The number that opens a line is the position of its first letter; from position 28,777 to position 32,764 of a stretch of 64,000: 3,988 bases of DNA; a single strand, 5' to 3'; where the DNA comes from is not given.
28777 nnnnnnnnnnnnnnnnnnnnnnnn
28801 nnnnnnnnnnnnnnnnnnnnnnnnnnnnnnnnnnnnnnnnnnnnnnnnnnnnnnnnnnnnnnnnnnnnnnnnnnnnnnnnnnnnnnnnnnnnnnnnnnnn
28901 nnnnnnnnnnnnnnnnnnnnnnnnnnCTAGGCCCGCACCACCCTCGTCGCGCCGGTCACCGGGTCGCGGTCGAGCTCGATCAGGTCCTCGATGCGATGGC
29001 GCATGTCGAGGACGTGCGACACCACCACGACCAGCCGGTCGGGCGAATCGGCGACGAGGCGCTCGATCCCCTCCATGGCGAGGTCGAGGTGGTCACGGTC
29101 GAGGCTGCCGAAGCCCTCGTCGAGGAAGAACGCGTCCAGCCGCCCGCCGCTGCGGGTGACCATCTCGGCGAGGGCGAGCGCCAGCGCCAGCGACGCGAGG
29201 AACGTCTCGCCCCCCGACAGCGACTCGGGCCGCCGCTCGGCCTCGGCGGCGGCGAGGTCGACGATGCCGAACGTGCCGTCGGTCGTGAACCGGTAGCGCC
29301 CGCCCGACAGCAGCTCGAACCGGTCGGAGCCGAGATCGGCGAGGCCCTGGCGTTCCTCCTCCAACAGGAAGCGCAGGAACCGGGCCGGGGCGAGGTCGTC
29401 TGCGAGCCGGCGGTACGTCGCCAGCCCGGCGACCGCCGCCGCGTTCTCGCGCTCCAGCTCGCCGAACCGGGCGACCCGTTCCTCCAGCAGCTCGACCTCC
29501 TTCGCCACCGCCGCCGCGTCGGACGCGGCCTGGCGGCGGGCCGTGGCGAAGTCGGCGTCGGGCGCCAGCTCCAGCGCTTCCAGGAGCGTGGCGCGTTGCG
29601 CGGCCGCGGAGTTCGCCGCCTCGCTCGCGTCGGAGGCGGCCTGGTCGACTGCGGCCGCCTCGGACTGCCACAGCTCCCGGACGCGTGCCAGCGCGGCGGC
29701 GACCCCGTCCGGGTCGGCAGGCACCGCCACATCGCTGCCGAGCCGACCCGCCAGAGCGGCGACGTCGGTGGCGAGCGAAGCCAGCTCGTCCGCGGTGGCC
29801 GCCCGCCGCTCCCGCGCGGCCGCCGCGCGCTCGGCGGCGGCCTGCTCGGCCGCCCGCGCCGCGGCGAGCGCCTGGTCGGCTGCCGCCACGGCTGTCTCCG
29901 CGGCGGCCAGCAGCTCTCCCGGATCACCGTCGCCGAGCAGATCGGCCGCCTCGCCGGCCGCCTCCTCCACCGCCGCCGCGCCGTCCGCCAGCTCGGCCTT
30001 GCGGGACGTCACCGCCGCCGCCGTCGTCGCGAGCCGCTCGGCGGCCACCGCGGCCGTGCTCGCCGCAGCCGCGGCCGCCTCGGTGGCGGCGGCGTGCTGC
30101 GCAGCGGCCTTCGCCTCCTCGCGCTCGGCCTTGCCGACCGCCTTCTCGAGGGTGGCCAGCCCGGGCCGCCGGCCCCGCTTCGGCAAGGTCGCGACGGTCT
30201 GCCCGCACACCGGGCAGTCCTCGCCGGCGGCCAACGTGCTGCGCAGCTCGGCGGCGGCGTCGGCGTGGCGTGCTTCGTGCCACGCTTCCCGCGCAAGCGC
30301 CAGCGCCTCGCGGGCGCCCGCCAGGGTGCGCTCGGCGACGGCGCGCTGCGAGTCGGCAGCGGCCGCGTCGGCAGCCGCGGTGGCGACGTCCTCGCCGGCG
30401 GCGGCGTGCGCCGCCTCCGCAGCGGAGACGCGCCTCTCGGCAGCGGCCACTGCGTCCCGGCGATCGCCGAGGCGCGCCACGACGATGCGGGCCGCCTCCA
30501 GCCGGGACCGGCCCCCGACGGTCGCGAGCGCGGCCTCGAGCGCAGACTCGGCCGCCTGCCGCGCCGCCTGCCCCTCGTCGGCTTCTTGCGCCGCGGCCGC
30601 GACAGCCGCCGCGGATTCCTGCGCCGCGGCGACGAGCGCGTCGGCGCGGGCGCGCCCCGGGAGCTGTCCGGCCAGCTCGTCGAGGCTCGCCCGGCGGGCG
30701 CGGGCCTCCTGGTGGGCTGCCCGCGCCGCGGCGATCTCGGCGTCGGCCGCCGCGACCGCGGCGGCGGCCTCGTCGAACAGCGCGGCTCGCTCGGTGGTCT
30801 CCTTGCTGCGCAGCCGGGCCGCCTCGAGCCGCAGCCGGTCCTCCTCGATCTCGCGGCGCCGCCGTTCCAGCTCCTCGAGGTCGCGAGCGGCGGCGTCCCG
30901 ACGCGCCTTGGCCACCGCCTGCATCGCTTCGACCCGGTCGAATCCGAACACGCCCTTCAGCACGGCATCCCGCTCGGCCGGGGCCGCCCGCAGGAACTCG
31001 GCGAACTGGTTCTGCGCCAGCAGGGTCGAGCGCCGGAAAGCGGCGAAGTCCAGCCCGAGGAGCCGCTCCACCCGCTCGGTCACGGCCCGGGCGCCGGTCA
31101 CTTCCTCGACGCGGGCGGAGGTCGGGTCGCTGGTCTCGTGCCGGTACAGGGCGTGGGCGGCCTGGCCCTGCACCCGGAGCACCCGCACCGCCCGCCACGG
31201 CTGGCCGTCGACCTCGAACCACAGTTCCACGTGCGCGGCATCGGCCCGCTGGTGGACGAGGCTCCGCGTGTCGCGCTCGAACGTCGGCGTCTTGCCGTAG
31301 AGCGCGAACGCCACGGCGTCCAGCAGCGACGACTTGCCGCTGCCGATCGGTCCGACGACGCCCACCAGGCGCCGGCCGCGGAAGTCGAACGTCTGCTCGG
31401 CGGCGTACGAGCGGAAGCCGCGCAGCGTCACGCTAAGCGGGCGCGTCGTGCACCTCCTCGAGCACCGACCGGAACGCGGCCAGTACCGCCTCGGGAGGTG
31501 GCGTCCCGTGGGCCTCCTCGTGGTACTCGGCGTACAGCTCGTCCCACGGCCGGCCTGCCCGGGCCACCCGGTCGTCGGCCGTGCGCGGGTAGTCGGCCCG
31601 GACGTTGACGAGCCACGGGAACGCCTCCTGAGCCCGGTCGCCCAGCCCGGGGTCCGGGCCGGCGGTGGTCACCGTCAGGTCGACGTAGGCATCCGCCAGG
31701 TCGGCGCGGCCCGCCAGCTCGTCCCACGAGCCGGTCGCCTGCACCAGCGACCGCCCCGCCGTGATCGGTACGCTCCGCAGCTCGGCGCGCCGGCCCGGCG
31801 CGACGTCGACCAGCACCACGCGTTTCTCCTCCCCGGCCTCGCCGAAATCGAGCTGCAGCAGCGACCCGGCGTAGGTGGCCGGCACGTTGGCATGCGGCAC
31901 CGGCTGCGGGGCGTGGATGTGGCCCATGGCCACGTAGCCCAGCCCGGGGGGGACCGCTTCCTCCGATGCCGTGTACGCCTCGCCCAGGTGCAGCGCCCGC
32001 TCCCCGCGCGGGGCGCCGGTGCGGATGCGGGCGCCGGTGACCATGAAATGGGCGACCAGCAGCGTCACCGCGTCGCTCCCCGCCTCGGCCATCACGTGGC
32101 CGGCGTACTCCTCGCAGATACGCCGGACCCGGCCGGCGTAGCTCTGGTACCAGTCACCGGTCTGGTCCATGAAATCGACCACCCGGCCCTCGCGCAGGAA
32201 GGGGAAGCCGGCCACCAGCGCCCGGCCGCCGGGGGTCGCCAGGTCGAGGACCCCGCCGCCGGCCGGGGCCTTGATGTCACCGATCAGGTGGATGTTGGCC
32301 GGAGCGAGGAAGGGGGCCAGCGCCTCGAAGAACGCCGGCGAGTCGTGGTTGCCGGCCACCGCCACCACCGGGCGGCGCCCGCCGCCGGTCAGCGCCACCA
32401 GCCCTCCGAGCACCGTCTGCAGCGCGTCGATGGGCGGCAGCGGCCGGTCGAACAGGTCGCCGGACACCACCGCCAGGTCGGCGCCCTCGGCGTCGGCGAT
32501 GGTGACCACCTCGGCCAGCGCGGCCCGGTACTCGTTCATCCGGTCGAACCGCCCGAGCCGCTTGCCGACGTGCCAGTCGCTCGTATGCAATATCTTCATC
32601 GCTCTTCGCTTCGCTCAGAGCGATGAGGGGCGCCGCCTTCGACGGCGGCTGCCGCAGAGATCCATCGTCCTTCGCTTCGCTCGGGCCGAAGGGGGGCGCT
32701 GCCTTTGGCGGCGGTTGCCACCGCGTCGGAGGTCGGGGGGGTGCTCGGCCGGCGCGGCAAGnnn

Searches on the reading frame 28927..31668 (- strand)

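Call 29: search_protein_families(library=pfam, proteins=[window:28927-31668:-], max_evalue=0.001)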
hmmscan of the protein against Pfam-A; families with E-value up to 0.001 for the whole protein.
window:28927-31668:- (913 aa): 4 families
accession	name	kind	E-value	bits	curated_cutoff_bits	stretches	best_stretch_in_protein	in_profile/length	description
PF13476.12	AAA_23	-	1e-19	72.4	27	1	79-286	1-177/201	AAA domain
PF02463.25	SMC_N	-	4.6e-15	56.1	40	1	80-897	5-209/220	RecF/RecN/SMC N terminal domain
PF13555.12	AAA_29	-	3.2e-06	27.2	27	1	89-127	13-50/61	P-loop containing region of AAA domain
PF00005.33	ABC_tran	-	0.00015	22.8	25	0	93-128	5-40/137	ABC transporter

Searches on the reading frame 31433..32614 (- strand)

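Call 29: search_protein_families(library=pfam, proteins=[window:31433-32614:-], max_evalue=0.001)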
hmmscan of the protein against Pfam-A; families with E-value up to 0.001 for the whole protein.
window:31433-32614:- (393 aa): 3 families
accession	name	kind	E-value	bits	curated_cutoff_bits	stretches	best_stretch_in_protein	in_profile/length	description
PF00149.33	Metallophos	-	5.6e-13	50.2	21.5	1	6-236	1-191/191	Calcineurin-like phosphoesterase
PF12850.12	Metallophos_2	-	3.8e-06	27.4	27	1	6-270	1-150/154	Calcineurin-like phosphoesterase superfamily domain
PF12320.13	SbcD_C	-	0.0009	20.1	24.4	0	288-345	3-62/94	Type 5 capsule protein repressor C-terminal domain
